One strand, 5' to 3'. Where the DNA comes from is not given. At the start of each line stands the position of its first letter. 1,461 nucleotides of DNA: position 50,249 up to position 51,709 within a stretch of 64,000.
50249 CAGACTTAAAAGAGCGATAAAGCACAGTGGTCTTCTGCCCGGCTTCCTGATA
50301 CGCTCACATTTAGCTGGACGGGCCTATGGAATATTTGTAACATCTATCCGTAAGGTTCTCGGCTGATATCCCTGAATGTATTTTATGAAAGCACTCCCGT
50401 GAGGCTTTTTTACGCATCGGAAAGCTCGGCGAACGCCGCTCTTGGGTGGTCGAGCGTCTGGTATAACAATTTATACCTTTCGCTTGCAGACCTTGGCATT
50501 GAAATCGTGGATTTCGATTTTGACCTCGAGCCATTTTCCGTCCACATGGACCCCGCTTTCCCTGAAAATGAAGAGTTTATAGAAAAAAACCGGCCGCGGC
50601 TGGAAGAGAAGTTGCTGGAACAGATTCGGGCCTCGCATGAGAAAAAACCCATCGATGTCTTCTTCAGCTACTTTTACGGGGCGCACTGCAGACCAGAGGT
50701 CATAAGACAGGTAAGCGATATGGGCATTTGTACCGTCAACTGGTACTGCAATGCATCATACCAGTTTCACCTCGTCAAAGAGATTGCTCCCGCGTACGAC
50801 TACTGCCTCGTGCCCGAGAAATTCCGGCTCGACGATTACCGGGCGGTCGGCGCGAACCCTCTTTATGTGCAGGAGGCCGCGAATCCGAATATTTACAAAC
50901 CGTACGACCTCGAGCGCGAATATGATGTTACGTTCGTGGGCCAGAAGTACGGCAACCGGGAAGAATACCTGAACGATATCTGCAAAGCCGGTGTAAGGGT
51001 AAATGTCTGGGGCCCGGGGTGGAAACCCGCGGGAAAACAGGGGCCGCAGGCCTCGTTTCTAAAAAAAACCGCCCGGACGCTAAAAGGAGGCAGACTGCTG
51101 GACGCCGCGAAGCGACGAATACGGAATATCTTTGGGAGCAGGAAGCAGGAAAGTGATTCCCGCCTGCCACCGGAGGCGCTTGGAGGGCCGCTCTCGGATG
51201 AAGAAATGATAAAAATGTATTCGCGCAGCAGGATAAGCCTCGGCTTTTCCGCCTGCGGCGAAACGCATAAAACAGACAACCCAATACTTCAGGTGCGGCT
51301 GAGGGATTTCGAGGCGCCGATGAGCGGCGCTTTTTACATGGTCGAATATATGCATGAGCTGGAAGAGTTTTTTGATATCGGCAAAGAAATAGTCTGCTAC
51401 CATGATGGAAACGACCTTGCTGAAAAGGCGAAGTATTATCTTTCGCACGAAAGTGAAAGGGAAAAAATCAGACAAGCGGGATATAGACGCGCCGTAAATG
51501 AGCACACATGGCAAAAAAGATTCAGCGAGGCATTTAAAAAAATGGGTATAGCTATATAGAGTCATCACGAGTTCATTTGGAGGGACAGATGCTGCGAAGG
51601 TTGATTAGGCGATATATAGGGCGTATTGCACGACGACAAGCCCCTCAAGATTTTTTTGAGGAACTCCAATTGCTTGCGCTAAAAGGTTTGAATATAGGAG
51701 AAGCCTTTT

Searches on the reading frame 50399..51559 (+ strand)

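Call 59: search_protein_families(library=pfam, proteins=[window:50399-51559:+], max_evalue=0.0001)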
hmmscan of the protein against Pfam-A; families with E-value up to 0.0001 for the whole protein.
window:50399-51559:+ (386 aa): 2 families
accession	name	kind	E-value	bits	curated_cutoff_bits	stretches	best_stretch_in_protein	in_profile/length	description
PF13524.12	Glyco_trans_1_2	-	8.9e-29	100.7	25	1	232-377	4-141/144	Glycosyl transferase-like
PF09262.17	PEX-1N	-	5.6e-05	23.8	27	1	47-91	2-46/77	Peroxisome biogenesis factor 1, N-terminal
